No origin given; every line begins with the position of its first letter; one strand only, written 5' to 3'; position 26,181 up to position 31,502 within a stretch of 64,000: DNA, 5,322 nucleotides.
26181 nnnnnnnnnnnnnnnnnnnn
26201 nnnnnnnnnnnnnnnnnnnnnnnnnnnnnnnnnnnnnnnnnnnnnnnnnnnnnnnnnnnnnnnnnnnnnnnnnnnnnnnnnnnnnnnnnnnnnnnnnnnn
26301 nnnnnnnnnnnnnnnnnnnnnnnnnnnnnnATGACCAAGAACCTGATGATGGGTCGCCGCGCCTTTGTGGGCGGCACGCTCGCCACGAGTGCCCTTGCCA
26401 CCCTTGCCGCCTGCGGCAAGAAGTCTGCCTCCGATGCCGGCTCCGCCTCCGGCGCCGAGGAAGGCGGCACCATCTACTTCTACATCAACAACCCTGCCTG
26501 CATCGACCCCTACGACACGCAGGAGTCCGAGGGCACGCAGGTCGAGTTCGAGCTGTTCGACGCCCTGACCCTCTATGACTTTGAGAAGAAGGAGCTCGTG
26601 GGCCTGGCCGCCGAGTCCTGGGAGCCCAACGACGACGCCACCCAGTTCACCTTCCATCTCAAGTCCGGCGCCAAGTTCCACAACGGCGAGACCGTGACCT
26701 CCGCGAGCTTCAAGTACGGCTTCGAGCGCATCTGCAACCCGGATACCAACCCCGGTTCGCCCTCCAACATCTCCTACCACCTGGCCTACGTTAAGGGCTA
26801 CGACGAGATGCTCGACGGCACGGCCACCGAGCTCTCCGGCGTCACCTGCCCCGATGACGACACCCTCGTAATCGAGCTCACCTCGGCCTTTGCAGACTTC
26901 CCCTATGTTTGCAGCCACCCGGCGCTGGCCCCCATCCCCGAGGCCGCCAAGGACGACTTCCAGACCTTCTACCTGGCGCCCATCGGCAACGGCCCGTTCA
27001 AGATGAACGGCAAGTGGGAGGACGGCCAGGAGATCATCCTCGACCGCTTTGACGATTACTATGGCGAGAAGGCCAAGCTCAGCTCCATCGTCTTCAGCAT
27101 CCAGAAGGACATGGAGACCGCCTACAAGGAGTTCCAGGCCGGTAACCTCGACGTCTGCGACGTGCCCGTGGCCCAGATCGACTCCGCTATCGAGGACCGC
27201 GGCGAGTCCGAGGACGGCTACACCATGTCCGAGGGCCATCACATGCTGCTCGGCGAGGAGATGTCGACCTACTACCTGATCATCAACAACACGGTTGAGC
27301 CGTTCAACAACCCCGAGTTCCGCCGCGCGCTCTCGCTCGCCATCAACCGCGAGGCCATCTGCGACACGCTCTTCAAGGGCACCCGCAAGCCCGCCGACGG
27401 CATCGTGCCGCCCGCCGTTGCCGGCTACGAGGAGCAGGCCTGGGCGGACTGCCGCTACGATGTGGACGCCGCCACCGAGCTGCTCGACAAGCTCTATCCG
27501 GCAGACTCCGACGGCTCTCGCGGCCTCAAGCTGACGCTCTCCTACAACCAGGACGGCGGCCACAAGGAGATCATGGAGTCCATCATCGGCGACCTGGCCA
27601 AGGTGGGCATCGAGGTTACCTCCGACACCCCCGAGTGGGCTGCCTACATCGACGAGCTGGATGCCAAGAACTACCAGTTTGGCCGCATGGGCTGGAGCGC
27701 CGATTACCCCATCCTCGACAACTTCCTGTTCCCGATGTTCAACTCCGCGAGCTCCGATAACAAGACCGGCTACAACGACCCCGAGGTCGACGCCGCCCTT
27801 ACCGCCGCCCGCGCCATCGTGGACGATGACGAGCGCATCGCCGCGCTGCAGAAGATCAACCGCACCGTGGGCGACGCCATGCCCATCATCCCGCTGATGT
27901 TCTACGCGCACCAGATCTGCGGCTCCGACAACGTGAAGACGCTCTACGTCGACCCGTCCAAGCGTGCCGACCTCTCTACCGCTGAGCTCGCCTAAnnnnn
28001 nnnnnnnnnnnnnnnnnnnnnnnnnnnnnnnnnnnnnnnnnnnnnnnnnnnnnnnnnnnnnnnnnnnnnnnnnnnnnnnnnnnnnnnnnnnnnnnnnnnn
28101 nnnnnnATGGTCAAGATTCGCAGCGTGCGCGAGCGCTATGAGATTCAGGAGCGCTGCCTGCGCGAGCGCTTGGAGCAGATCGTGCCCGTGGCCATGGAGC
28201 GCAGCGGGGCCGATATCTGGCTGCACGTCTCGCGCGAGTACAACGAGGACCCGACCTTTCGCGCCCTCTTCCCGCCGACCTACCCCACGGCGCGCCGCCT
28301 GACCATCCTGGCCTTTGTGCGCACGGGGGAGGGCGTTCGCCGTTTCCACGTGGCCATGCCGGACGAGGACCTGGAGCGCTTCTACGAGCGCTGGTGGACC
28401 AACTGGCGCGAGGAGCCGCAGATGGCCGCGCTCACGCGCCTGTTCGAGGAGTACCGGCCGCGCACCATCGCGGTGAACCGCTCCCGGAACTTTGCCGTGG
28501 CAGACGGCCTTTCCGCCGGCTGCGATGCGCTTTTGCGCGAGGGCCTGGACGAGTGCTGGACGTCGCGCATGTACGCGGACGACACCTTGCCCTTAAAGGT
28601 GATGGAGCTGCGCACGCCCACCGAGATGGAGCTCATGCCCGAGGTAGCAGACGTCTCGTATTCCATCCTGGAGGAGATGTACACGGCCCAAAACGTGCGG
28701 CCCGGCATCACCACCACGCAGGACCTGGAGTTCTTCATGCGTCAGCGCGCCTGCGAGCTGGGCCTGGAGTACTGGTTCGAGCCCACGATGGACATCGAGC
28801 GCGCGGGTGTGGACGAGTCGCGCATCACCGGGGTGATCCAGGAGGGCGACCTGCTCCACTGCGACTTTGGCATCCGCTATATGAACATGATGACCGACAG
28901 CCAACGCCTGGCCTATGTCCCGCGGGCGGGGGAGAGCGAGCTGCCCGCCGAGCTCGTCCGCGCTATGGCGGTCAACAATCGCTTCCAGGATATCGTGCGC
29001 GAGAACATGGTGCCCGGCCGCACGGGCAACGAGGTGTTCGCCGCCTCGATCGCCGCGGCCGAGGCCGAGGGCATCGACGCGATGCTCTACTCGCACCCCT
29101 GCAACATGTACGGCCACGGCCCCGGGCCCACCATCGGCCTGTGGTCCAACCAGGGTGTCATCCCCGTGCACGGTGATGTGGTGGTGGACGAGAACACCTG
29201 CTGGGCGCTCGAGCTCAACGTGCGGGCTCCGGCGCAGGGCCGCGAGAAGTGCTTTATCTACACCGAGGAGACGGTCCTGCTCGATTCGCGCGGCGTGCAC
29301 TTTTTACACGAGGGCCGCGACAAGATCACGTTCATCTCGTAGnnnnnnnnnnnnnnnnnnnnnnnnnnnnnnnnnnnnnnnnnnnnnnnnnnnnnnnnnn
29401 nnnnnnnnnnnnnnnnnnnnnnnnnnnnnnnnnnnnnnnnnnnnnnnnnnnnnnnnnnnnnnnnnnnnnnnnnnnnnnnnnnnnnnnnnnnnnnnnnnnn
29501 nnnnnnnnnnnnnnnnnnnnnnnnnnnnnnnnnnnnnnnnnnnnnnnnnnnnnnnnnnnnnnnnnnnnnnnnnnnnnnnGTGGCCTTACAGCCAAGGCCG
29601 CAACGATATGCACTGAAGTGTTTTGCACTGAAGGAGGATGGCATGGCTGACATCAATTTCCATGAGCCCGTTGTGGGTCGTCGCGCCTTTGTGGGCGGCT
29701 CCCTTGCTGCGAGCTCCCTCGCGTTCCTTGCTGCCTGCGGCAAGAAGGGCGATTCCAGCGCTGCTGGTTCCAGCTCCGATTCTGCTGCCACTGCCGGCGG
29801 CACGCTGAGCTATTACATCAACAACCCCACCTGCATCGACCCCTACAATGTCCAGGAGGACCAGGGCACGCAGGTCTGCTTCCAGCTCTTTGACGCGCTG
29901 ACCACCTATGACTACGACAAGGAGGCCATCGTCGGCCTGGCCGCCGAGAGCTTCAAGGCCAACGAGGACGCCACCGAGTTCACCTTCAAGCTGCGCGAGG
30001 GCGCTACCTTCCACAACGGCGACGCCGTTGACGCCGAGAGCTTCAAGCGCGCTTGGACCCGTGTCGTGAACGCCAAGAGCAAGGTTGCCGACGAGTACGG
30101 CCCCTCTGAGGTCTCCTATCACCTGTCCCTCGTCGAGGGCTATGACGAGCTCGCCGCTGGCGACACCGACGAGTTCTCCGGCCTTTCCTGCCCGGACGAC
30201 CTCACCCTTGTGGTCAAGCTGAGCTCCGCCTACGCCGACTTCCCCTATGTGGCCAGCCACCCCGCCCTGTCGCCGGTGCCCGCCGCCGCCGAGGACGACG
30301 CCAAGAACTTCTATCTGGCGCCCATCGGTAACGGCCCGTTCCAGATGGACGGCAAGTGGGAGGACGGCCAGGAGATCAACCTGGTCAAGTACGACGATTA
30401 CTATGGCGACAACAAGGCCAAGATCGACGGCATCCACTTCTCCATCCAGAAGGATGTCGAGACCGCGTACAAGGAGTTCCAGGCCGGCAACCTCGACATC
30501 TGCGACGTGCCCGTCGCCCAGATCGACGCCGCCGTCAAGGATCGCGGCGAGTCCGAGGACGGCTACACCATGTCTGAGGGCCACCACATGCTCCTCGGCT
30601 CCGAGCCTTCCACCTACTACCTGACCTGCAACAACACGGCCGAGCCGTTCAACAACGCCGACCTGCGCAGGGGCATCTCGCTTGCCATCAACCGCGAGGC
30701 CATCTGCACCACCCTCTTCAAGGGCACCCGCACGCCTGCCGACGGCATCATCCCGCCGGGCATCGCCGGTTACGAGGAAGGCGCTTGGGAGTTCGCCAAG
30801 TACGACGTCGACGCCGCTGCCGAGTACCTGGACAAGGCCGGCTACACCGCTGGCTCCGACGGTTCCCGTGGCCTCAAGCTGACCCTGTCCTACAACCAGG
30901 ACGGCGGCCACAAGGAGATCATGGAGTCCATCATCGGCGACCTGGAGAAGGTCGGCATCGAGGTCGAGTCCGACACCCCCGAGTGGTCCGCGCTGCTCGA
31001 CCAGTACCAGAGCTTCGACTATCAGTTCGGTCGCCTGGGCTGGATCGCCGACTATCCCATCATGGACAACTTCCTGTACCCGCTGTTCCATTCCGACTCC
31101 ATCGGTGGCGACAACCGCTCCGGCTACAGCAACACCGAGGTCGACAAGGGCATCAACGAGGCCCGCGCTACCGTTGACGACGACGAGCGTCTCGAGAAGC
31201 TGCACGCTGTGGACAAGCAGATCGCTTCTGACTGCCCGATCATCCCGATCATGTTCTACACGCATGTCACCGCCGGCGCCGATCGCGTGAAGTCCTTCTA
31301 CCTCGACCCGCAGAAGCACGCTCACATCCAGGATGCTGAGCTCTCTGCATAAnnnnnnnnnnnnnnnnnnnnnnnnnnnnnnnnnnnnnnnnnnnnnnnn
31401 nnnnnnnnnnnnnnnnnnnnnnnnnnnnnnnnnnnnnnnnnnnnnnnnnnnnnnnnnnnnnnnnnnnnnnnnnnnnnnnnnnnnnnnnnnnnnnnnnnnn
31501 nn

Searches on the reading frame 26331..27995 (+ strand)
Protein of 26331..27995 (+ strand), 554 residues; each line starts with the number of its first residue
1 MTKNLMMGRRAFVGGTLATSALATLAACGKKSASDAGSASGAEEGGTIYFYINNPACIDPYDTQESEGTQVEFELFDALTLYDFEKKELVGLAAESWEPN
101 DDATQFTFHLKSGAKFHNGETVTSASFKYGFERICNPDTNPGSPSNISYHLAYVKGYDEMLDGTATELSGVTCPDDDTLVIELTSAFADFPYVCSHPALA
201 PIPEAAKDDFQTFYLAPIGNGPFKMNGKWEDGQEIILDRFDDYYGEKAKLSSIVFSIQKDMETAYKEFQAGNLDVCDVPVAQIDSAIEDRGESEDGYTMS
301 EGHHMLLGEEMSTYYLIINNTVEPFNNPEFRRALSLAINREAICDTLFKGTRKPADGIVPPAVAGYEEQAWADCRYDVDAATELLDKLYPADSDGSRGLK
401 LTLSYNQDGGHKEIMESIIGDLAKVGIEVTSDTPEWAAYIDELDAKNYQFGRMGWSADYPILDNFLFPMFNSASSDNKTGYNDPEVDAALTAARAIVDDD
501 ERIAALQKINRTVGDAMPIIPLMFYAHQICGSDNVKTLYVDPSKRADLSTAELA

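Call 48: search_protein_families(library=pfam, proteins=[window:26331-27995:+], max_evalue=0.00001)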
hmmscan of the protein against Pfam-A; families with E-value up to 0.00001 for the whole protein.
window:26331-27995:+ (554 aa): 1 family
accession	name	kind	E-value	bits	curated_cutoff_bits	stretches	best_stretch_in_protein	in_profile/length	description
PF00496.27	SBP_bac_5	-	1e-84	285.2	32.4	1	88-475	1-366/368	Bacterial extracellular solute-binding proteins, family 5 Middle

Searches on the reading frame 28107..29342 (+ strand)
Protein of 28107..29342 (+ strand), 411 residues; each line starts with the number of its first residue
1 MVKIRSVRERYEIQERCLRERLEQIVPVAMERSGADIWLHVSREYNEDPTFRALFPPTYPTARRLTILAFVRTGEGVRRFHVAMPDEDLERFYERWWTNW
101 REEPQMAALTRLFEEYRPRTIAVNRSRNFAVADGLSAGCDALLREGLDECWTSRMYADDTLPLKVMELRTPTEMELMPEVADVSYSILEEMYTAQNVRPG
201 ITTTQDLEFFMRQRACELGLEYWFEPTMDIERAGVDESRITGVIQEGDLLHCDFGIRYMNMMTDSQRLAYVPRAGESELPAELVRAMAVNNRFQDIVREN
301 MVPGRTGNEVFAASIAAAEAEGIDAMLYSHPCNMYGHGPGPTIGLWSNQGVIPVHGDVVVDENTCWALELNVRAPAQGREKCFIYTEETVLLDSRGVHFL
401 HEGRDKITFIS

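Call 48: search_protein_families(library=pfam, proteins=[window:28107-29342:+], max_evalue=0.00001)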
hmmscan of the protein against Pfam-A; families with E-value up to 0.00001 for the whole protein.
window:28107-29342:+ (411 aa): 1 family
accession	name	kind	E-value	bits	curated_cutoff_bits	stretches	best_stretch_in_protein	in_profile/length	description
PF00557.29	Peptidase_M24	-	1.1e-13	51.9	23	1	175-391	1-205/208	Metallopeptidase family M24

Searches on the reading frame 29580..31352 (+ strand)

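Call 48: search_protein_families(library=pfam, proteins=[window:29580-31352:+], max_evalue=0.00001)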
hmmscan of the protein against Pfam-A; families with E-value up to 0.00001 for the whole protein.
window:29580-31352:+ (590 aa): 1 family
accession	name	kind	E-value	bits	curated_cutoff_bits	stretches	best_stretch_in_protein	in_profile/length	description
PF00496.27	SBP_bac_5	-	5.9e-85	286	32.4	1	117-508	2-366/368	Bacterial extracellular solute-binding proteins, family 5 Middle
